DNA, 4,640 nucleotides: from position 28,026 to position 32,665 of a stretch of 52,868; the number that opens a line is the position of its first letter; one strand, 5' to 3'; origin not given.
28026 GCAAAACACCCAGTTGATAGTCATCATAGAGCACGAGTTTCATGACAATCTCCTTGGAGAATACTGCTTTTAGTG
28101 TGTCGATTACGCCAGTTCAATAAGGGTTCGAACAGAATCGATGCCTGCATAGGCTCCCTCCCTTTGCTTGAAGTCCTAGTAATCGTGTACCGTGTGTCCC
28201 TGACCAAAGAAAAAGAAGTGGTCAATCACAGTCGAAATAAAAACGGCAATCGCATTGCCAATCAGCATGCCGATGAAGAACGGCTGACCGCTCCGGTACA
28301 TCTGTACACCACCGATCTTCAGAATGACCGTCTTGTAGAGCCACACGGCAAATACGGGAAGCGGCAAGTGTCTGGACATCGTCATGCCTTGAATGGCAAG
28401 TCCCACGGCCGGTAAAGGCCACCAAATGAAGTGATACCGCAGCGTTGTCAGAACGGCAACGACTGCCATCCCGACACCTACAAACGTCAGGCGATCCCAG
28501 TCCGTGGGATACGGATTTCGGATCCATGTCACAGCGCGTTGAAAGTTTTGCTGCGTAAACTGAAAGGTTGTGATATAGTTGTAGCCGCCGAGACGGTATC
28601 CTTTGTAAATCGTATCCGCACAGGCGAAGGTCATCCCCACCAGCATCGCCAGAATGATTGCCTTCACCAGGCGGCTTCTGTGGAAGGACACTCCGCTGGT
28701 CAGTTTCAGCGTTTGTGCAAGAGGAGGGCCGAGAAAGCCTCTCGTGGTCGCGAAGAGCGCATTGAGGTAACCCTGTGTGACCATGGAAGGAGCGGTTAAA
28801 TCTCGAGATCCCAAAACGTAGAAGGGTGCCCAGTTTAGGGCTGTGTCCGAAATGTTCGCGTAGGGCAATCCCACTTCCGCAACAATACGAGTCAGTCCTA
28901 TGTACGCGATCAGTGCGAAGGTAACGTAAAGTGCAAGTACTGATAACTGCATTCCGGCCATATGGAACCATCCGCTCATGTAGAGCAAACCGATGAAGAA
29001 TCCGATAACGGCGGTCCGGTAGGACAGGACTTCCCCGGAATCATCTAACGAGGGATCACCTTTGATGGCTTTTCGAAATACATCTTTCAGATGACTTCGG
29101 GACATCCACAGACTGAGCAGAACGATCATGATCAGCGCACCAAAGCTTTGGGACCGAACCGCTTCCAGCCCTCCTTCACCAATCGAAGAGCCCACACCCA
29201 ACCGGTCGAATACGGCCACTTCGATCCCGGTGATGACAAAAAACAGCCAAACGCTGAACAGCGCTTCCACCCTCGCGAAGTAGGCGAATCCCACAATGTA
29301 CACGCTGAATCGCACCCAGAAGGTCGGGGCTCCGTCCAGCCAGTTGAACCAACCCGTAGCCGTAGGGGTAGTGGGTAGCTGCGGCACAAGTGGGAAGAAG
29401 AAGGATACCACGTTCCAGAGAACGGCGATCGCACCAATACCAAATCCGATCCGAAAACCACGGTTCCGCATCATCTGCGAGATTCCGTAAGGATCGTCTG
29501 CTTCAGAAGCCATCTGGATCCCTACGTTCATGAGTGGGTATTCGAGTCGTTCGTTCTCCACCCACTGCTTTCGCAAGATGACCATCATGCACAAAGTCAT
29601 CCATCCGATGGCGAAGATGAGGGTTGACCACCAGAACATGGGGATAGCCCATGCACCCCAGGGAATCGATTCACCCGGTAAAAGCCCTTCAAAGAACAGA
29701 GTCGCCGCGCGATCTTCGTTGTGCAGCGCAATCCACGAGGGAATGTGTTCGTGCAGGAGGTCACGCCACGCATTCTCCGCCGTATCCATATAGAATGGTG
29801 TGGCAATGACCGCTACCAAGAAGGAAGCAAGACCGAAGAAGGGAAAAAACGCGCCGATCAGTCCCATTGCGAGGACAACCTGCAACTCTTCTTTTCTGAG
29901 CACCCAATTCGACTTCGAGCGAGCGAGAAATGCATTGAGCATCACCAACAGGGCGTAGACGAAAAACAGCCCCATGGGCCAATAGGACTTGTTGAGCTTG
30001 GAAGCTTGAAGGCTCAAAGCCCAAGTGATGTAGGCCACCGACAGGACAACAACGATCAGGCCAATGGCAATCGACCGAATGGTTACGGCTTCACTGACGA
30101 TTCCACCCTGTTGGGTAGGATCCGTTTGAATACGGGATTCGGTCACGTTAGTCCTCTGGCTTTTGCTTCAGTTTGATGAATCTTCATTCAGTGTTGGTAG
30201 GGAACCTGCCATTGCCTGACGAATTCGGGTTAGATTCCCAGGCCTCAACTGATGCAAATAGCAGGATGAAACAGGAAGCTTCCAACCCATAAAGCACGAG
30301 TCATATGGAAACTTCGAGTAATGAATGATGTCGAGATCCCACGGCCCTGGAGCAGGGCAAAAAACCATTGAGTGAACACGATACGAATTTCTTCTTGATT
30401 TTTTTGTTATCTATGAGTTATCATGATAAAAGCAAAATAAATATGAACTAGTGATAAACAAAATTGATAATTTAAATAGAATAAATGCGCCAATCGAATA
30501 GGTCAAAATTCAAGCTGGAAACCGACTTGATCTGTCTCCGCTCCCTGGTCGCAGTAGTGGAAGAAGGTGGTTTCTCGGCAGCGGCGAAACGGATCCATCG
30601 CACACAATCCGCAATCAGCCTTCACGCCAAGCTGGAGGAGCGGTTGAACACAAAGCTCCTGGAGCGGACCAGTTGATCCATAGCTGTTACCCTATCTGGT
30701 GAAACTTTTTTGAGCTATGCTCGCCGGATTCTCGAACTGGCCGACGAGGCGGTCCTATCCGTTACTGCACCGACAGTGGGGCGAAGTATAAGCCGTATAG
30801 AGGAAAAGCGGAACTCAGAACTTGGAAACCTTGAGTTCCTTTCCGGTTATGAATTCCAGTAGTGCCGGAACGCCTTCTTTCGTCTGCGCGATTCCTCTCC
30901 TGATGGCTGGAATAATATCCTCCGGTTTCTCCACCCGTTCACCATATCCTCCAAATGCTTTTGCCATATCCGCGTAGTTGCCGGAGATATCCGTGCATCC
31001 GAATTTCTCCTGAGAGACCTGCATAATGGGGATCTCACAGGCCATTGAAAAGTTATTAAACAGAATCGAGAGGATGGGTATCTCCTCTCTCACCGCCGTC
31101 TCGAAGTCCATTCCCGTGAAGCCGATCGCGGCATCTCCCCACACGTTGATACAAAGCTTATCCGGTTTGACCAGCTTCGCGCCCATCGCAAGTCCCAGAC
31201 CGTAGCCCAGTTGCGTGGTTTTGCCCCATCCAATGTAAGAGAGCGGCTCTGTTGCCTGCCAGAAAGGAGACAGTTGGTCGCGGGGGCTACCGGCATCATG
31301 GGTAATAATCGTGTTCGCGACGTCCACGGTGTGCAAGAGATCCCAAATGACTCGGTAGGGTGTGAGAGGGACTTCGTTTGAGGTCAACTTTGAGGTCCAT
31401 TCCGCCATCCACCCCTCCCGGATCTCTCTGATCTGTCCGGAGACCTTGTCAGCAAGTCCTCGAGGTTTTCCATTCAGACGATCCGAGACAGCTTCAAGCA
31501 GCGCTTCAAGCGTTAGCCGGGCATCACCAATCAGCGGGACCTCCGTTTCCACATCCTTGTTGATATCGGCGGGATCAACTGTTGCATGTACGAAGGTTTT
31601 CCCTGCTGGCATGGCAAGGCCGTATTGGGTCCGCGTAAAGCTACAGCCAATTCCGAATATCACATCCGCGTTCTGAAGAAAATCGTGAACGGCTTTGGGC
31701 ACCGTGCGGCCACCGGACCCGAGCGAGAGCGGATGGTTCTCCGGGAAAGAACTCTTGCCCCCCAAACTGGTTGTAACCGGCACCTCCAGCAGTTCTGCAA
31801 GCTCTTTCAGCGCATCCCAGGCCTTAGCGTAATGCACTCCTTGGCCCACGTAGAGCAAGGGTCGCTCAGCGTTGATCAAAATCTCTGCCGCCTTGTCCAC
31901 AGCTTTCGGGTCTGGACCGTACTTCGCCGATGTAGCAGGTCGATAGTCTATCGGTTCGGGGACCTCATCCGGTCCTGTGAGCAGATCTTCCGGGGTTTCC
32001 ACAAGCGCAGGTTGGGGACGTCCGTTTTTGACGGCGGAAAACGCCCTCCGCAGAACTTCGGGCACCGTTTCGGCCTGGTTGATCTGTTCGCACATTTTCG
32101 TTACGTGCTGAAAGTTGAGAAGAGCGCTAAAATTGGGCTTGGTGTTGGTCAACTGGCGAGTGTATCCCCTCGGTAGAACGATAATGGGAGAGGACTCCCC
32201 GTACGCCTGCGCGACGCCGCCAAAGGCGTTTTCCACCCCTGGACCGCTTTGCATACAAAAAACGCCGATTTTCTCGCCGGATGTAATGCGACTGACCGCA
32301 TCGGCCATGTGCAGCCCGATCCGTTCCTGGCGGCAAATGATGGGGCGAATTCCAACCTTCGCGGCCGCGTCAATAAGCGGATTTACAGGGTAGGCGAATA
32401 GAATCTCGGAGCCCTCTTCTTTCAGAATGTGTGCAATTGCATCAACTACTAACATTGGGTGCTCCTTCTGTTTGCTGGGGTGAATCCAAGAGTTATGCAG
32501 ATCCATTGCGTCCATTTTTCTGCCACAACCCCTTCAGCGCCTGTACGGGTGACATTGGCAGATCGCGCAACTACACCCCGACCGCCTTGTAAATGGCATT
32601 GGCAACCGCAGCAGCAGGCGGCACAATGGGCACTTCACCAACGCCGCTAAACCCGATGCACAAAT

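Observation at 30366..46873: Four copies of one divergent-promoter + lysR-5'-stub cassette head three catabolic operons, with only one lysR intact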

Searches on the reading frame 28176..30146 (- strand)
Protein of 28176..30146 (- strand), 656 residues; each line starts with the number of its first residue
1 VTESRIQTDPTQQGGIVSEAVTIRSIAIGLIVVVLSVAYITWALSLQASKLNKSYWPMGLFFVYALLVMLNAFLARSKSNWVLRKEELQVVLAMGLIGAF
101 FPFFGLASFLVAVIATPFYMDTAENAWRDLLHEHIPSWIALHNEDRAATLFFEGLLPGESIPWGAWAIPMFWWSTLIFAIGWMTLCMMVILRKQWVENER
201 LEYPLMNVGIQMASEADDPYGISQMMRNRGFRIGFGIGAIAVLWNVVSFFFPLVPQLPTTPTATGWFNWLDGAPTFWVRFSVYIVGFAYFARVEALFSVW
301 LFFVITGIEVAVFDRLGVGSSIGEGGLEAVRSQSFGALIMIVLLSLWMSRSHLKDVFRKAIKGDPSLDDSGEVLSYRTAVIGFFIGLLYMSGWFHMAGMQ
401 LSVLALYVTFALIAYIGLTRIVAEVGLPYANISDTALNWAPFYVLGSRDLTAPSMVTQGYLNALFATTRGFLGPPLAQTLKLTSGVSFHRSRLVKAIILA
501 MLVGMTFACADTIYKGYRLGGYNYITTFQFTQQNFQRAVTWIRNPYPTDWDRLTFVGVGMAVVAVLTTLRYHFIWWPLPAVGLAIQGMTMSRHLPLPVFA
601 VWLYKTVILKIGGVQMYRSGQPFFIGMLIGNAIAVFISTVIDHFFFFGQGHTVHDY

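Call 8: search_protein_families(library=pfam, proteins=[window:28176-30146:-], max_evalue=0.00001)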
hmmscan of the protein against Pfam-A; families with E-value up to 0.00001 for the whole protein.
window:28176-30146:- (656 aa): 2 families
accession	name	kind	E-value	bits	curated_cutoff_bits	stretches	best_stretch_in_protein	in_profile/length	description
PF20581.3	DUF6785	-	8.1e-107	358.2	25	1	22-520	1-498/498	Family of unknown function (DUF6785)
PF20580.3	DUF6784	-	9.4e-18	64.7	26.4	1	554-644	2-92/101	Domain of unknown function (DUF6784)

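Call 52: search_protein_families(library=ncbifam, proteins=[window:28176-30146:-], max_evalue=0.00001)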
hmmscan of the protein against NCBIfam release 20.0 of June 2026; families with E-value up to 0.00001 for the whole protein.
window:28176-30146:- (656 aa): 0 families

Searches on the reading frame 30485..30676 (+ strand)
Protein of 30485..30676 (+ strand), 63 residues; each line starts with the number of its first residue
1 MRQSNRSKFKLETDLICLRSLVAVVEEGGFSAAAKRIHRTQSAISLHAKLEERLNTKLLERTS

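Call 63: list_cluster_members(proteins=[P0001, window:41329-42300:+, window:30485-30676:+, window:40946-41140:+])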
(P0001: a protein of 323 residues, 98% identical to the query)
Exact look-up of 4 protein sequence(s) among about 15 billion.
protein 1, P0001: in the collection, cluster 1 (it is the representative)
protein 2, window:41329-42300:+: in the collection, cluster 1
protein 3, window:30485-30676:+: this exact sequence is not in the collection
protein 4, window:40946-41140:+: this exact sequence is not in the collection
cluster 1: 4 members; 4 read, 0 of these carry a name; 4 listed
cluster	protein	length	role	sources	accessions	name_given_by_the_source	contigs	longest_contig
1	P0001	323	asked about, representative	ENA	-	-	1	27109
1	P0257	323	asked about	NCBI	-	-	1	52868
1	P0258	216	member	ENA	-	-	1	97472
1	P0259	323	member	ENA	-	-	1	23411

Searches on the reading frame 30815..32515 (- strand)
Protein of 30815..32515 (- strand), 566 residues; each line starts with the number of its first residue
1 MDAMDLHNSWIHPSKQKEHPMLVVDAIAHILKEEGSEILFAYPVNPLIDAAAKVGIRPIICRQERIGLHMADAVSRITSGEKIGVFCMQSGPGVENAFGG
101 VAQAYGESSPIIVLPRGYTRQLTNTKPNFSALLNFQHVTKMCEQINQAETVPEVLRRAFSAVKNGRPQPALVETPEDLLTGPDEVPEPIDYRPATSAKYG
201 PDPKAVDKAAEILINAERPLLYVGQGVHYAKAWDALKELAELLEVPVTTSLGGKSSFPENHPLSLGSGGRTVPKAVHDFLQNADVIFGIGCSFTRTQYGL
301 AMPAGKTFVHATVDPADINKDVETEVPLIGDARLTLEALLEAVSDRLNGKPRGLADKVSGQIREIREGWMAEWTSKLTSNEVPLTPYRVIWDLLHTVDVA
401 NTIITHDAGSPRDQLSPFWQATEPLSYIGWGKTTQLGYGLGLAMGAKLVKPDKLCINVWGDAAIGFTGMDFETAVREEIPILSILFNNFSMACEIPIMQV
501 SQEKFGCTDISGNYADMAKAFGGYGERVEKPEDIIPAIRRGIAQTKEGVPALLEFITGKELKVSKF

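Call 8: search_protein_families(library=pfam, proteins=[window:30815-32515:-], max_evalue=0.00001)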
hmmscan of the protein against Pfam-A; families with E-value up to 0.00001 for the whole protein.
window:30815-32515:- (566 aa): 3 families
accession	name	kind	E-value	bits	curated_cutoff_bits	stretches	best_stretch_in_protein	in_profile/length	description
PF00205.28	TPP_enzyme_M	-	1.8e-37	128.5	30.4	1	206-339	1-137/137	Thiamine pyrophosphate enzyme, central domain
PF02775.26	TPP_enzyme_C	-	1.3e-25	90.4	21.9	1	407-554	1-150/151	Thiamine pyrophosphate enzyme, C-terminal TPP binding domain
PF02776.23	TPP_enzyme_N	-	1.3e-21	77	26.8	1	23-124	3-106/119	Thiamine pyrophosphate enzyme, N-terminal TPP binding domain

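Call 26: find_homologous_proteins(query=window:30815-32515:-, max_evalue=1e-100)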
Query window:30815-32515:- (566 aa): 8000 proteins with E <= 1e-100 among 8000 candidates; the best 120 are listed.
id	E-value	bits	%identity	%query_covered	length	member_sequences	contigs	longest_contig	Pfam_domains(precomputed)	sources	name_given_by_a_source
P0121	0.0e+0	1246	100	96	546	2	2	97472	PF02775.27,PF02776.24,PF00205.29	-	-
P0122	2.5e-282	956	75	96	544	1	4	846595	PF02775.27,PF02776.24,PF00205.29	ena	-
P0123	6.7e-277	938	74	96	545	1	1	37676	PF02775.27,PF02776.24,PF00205.29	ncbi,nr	ncbi:MAG: hypothetical protein DCC55_12985 [Chloroflexi bacterium]|nr:MAG: hypothetical protein DCC5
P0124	1.5e-276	937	73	96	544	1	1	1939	PF02775.27,PF02776.24,PF00205.29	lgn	-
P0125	1.7e-276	936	74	96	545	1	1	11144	PF02775.27,PF02776.24,PF00205.29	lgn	-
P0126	3.2e-276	936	74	96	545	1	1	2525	PF02775.27,PF02776.24,PF00205.29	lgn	-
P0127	5.9e-276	935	74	96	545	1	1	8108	PF02775.27,PF02776.24,PF00205.29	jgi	jgi:acetolactate synthase-1/2/3 large subunit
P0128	2.0e-275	933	72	96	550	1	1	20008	PF02775.27,PF02776.24,PF00205.29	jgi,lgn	jgi:acetolactate synthase-1/2/3 large subunit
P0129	2.1e-275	933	73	96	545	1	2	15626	PF02775.27,PF02776.24,PF00205.29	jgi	jgi:thiamine pyrophosphate-dependent acetolactate synthase large subunit-like protein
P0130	3.3e-274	929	72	96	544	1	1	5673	PF02775.27,PF02776.24,PF00205.29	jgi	jgi:acetolactate synthase-1/2/3 large subunit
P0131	6.6e-273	925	73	96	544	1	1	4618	PF02775.27,PF02776.24,PF00205.29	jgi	-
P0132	7.4e-273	924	72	96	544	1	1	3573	PF02775.27,PF02776.24,PF00205.29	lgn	-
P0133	1.4e-272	924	73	96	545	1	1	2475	PF02775.27,PF02776.24,PF00205.29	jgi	jgi:acetolactate synthase-1/2/3 large subunit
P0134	1.8e-272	923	73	96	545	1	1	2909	PF02775.27,PF02776.24,PF00205.29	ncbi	ncbi:thiamine pyrophosphate-requiring protein [soil metagenome]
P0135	4.6e-272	922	72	96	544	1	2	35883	PF02775.27,PF02776.24,PF00205.29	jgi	jgi:thiamine pyrophosphate-dependent acetolactate synthase large subunit-like protein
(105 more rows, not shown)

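Call 27: find_encoding_contigs(protein=P0121, flank=10000, max_places=10)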
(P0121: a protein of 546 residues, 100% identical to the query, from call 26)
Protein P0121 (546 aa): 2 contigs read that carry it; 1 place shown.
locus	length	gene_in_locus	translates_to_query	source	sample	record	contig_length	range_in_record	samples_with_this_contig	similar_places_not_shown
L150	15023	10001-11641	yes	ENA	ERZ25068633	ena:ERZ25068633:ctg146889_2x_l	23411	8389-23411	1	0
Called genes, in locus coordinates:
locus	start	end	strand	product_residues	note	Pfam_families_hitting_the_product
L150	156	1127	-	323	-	PF00126:HTH_1, PF03466:LysR_substrate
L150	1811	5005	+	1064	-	PF13620:CarboxypepD_reg, PF13715:CarbopepD_reg_2, PF07715:Plug (weak)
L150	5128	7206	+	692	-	-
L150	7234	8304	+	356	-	-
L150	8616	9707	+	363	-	PF08240:ADH_N, PF16912:Glu_dehyd_C, PF00107:ADH_zinc_N, PF13602:ADH_zinc_N_2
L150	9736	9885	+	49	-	-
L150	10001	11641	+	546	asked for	PF02776:TPP_enzyme_N, PF00205:TPP_enzyme_M, PF02775:TPP_enzyme_C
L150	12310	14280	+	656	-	PF20581:DUF6785, PF20580:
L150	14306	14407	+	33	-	-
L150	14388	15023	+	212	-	?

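Call 52: search_protein_families(library=ncbifam, proteins=[window:30815-32455:-], max_evalue=0.00001)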
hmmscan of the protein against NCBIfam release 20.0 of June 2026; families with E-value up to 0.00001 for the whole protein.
window:30815-32455:- (546 aa): 50 families (the best 25 are shown)
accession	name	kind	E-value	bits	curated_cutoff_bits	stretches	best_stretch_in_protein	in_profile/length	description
NF004807.0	PRK06154.1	equivalog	2.2e-259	861.9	607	1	1-545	20-562/565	thiamine pyrophosphate-requiring protein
TIGR00118.1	acolac_lg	equivalog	3.8e-81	273.2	538.35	1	5-535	5-532/557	biosynthetic-type acetolactate synthase large subunit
NF004919.0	PRK06276.1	equivalog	1.1e-79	268.3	866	1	5-537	5-538/582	acetolactate synthase large subunit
NF004710.0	PRK06048.1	equivalog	5.1e-77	259.6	976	1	3-544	10-544/561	acetolactate synthase large subunit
NF005039.0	PRK06456.1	equivalog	4.8e-70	236.7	868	1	26-536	34-543/572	acetolactate synthase large subunit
NF004772.0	PRK06112.1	subfamily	2.1e-68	231.1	673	1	3-538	16-560/578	acetolactate synthase catalytic subunit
NF005713.0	PRK07525.1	subfamily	1.1e-66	225.5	620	1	24-541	32-566/592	sulfoacetaldehyde acetyltransferase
TIGR03457.1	sulphoacet_xsc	equivalog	1.5e-63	215.1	676.4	1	24-541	28-560/579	sulfoacetaldehyde acetyltransferase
NF006052.0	PRK08199.1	subfamily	2.4e-63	214.3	539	1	10-539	17-539/559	thiamine pyrophosphate protein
NF004516.0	PRK05858.1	equivalog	1.4e-62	211.9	587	1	7-539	17-537/548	acetolactate synthase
NF005936.0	PRK07979.1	equivalog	5.2e-62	209.9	1080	1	9-520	12-530/574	acetolactate synthase 3 large subunit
NF006187.0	PRK08322.1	equivalog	2.2e-61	208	509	1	5-525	6-519/548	acetolactate synthase large subunit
NF006122.0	PRK08266.1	subfamily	5.1e-61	206.8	571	1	5-544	8-531/543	hypothetical protein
NF005860.0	PRK07789.1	equivalog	4.8e-60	203.5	881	1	11-543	44-584/615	acetolactate synthase large subunit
NF008431.0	PRK11269.1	equivalog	9.3e-60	202.7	791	1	1-544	4-562/591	glyoxylate carboligase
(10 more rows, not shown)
